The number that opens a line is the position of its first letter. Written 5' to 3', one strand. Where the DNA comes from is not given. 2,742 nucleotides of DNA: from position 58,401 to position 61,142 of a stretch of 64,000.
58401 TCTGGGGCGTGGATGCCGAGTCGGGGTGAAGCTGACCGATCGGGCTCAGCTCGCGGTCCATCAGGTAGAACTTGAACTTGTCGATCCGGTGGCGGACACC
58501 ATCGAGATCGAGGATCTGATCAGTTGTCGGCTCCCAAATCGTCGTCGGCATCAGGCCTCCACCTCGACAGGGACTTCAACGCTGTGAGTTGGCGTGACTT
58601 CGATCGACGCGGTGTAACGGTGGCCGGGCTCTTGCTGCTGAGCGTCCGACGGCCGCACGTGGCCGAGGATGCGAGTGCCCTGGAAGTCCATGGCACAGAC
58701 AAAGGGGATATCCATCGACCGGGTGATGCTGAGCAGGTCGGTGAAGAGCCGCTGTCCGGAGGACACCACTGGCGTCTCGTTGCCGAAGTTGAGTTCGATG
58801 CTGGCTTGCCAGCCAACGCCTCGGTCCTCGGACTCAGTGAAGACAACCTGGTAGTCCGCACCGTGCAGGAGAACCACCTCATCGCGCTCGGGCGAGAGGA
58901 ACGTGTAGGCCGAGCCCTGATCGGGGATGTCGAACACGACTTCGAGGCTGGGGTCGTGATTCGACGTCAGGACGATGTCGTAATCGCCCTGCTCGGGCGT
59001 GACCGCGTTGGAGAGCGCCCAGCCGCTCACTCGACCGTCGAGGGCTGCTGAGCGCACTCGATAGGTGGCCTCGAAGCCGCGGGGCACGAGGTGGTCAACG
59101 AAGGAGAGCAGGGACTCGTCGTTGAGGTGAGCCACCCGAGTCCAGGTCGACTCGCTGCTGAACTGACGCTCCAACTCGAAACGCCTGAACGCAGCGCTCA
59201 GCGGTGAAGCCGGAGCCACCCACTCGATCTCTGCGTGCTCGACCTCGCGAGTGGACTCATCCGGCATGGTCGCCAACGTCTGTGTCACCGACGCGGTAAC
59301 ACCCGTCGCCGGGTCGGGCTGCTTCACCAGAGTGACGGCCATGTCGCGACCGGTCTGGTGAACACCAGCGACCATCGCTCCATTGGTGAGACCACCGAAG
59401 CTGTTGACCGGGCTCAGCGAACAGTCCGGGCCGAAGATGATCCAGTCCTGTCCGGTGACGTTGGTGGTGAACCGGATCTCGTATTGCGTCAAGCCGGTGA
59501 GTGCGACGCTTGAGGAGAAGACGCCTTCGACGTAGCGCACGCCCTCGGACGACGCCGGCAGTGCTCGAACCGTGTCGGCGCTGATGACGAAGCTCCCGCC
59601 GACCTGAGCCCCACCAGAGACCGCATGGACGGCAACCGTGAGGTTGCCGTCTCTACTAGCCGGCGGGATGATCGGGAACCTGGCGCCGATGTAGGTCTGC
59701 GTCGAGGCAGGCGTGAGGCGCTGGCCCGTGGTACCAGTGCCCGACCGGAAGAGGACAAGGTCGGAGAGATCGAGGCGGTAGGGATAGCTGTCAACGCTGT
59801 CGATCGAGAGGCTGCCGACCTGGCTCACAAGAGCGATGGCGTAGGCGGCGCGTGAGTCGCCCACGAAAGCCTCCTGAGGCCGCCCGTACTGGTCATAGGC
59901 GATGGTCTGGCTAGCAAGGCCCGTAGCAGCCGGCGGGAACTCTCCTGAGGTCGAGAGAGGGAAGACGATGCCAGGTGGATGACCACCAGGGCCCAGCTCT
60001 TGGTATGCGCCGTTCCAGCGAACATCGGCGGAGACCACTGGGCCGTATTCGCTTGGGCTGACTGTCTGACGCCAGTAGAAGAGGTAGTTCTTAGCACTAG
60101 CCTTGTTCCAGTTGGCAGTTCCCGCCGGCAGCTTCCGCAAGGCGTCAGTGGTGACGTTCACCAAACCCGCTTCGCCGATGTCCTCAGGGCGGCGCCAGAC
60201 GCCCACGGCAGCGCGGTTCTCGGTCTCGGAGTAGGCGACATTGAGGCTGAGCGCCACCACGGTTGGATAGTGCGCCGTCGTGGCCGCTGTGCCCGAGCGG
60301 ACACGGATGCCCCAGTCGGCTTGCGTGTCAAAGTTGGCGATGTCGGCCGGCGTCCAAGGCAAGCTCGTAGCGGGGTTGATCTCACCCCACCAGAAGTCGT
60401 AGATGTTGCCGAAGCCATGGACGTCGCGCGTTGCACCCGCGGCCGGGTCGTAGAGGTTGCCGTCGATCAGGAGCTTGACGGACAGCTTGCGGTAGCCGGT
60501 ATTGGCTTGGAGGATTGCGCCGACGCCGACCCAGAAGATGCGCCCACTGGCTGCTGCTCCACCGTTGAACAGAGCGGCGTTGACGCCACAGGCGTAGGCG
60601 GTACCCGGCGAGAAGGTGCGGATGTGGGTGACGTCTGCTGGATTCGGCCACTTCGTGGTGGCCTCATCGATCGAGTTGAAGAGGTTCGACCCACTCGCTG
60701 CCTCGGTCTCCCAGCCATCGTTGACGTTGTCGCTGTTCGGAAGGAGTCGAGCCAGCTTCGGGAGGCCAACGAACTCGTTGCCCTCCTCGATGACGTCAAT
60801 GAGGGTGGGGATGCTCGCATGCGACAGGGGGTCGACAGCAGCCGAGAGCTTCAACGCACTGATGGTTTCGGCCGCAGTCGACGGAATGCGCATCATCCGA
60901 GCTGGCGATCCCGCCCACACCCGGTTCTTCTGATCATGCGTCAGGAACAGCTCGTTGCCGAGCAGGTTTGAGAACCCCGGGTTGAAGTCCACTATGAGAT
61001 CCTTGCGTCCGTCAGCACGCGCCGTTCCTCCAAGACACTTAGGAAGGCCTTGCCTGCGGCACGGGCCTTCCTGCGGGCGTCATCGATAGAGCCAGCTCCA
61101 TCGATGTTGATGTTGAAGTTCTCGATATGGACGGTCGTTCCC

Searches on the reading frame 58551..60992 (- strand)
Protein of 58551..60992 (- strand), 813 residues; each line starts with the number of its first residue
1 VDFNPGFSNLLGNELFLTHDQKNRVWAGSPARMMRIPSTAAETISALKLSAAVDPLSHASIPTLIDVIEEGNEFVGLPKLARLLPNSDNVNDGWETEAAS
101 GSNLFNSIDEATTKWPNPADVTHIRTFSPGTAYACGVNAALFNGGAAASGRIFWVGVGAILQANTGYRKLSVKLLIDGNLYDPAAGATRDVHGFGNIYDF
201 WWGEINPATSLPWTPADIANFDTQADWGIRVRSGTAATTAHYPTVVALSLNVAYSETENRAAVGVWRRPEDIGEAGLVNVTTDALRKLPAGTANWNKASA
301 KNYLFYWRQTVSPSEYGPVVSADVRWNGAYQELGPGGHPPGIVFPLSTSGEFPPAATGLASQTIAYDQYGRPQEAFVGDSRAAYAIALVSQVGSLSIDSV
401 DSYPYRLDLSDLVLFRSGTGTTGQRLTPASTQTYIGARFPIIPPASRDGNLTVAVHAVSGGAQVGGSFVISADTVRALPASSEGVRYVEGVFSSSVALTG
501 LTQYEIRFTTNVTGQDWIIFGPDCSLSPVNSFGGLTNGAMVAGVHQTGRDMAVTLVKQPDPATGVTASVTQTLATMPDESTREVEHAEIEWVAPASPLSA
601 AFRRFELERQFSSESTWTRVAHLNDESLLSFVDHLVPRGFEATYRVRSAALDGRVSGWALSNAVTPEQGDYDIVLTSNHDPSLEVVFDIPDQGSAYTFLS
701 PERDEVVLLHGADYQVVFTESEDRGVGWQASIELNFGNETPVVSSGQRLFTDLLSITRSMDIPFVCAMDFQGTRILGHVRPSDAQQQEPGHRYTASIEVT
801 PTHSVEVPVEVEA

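Call 17: search_protein_families(library=pfam, proteins=[window:58551-60992:-], max_evalue=0.01)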
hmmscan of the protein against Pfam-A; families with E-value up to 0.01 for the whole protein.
window:58551-60992:- (813 aa): 0 families

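Call 72: search_dna_similar(query=window:58551-60992:-, collection=phages, mode=protein, max_rows=12)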
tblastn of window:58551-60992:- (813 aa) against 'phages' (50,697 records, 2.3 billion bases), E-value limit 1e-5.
No match.
